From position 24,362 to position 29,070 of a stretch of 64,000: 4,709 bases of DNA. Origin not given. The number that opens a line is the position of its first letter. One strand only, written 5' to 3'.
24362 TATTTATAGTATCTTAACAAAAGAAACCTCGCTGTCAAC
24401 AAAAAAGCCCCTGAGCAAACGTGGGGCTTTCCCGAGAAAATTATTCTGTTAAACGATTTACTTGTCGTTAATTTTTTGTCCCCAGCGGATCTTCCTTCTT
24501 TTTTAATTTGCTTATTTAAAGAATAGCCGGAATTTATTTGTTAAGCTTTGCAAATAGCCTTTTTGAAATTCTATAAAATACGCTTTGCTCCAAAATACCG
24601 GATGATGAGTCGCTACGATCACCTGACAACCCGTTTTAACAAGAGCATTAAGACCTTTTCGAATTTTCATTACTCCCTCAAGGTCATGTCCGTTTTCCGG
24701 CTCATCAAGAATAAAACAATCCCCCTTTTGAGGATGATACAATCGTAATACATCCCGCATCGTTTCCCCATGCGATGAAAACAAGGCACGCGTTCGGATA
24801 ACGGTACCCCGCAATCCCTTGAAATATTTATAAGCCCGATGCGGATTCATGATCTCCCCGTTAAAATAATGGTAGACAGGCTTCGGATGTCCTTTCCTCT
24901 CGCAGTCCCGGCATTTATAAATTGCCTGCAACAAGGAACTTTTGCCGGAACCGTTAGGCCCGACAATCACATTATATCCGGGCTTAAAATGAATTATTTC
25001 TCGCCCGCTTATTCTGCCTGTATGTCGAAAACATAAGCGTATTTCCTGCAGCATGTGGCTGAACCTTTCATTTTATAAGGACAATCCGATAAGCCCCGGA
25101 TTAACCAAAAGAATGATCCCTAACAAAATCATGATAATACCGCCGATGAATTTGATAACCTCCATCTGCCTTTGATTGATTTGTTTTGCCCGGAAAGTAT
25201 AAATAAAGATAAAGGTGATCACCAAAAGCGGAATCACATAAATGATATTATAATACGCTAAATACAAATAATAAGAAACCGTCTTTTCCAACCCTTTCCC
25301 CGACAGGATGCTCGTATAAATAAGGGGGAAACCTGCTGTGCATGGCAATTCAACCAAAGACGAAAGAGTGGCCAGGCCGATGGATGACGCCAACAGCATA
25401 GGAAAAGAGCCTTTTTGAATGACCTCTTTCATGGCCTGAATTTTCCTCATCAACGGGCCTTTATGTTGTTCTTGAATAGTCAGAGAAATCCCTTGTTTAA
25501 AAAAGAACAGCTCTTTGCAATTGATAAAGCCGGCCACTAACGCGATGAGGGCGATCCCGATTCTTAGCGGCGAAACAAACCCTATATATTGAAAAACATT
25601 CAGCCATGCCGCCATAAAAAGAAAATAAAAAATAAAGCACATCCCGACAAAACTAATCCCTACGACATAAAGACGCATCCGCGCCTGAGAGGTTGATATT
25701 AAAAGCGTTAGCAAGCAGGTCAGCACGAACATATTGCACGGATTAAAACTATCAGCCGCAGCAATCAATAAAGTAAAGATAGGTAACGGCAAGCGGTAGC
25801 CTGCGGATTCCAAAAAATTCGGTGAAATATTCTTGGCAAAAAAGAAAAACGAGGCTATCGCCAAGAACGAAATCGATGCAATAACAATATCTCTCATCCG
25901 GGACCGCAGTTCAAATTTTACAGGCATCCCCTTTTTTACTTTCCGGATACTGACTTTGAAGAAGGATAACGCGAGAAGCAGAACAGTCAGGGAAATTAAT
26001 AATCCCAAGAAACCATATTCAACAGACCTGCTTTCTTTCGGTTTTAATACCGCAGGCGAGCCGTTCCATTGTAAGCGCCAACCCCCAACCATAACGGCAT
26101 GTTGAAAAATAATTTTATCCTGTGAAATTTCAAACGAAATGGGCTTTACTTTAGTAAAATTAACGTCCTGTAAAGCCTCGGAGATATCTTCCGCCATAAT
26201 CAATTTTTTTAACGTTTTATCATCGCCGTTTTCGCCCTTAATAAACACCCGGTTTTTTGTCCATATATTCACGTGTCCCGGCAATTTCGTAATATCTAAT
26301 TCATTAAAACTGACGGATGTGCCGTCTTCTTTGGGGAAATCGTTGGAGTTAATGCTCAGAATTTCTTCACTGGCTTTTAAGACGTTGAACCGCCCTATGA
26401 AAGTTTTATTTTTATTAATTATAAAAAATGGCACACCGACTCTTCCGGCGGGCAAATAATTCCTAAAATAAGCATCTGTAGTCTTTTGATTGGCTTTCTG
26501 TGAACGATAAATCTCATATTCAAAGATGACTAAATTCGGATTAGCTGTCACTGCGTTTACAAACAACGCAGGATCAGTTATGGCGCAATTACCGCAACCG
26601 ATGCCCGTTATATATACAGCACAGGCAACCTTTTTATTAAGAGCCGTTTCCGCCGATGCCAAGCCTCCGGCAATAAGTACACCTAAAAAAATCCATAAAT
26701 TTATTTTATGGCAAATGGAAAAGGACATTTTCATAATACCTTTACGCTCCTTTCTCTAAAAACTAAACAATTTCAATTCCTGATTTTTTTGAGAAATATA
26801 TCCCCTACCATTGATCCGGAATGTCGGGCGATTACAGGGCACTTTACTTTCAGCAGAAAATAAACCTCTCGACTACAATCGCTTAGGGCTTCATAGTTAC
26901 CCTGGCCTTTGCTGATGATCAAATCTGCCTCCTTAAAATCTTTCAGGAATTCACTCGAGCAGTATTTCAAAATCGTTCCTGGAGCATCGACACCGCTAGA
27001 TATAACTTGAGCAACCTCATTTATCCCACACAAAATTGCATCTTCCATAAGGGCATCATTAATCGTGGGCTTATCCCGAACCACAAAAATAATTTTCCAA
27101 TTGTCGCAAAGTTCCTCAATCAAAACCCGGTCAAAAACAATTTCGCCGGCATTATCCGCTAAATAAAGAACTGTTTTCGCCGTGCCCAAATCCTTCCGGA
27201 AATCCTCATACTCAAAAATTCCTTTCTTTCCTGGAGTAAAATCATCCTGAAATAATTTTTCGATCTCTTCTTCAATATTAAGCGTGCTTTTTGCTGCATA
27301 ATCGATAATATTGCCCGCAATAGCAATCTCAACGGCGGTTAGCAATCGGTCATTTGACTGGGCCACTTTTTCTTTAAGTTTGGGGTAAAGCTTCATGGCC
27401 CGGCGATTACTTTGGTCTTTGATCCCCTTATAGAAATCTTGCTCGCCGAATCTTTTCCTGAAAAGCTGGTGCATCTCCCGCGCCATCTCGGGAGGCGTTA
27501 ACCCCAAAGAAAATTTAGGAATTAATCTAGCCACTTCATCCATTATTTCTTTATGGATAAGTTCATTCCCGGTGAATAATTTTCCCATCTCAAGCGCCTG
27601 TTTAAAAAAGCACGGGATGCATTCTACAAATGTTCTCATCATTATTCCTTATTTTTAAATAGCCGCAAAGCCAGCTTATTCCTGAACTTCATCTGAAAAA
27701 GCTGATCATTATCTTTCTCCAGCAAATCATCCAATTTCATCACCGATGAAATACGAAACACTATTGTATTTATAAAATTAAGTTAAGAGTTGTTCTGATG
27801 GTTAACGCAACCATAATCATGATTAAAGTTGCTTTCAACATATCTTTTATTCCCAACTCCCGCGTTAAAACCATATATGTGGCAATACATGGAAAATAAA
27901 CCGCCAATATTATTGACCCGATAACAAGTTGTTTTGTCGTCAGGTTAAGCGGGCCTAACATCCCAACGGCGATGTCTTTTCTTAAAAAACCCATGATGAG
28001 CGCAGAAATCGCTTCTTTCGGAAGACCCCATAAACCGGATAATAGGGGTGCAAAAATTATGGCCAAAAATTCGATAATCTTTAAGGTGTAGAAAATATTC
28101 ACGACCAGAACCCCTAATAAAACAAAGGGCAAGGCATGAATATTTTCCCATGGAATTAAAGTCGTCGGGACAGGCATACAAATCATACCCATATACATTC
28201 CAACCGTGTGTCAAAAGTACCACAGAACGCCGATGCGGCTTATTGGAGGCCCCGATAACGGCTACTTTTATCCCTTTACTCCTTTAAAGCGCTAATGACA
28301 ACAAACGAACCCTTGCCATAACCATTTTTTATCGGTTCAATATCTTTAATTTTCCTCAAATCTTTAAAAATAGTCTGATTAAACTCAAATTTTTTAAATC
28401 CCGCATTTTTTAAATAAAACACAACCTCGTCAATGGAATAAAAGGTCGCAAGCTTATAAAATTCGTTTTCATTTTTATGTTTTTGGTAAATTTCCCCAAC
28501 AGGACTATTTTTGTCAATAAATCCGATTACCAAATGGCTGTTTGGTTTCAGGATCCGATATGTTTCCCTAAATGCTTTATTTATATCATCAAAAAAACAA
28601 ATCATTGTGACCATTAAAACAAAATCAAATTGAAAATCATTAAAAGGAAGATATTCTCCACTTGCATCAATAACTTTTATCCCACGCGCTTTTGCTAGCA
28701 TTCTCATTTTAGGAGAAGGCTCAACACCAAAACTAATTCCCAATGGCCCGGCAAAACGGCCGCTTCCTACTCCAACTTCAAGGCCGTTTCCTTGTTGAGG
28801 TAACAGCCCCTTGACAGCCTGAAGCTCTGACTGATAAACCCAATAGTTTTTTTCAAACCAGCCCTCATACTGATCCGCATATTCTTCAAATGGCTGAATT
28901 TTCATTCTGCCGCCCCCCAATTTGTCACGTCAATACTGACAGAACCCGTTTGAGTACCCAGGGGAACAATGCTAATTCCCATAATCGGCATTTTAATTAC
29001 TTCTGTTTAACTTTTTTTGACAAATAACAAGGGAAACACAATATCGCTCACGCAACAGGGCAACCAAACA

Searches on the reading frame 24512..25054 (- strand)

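Call 53: search_protein_families(library=pfam, proteins=[window:24512-25054:-], max_evalue=0.00001)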
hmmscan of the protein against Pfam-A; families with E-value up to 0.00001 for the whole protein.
window:24512-25054:- (180 aa): 4 families
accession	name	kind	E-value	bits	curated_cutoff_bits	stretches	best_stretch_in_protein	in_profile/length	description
PF13304.12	AAA_21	-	3.9e-12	47.3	27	1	28-51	2-25/304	AAA domain, putative AbiEii toxin, Type IV TA system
PF13175.12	AAA_15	-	2e-10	41.3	32.1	1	19-47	17-45/374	AAA ATPase domain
PF02463.25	SMC_N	-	4.2e-10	39.9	40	1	18-45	17-44/220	RecF/RecN/SMC N terminal domain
PF13476.12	AAA_23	-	5.6e-08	34.1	27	1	18-45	13-39/201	AAA domain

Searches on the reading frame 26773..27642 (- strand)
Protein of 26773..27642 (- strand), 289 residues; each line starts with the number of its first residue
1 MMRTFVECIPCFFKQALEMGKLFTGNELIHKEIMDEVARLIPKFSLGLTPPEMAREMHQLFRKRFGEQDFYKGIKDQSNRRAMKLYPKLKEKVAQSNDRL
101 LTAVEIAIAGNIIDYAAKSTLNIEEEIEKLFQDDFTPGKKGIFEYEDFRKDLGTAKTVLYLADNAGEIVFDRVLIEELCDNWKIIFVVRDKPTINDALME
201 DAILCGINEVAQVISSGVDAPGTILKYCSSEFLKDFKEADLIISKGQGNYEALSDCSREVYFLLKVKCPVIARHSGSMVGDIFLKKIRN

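Call 53: search_protein_families(library=pfam, proteins=[window:26773-27642:-], max_evalue=0.00001)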
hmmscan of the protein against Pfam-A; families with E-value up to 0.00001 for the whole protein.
window:26773-27642:- (289 aa): 1 family
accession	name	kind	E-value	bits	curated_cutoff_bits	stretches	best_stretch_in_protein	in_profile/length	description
PF01937.24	ARMT1-like_dom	-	9.1e-71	239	25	1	4-281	1-309/311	Damage-control phosphatase ARMT1-like domain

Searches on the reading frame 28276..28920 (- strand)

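Call 53: search_protein_families(library=pfam, proteins=[window:28276-28920:-], max_evalue=0.00001)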
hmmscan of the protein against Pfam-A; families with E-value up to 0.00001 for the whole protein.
window:28276-28920:- (214 aa): 5 families
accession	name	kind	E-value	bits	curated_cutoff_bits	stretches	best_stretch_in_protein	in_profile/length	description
PF08241.18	Methyltransf_11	-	1.7e-17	64.2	21.2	1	47-132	1-95/95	Methyltransferase domain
PF13649.12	Methyltransf_25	-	1.8e-10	41.8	27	1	47-127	2-96/97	Methyltransferase domain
PF13489.12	Methyltransf_23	-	2e-09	37.8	27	1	33-176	13-160/164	Methyltransferase domain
PF08242.18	Methyltransf_12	-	5.2e-06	27.5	30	0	47-130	1-98/98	Methyltransferase domain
PF01209.24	Ubie_methyltran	-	5.4e-06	26.4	20.1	0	80-132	99-151/233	ubiE/COQ5 methyltransferase family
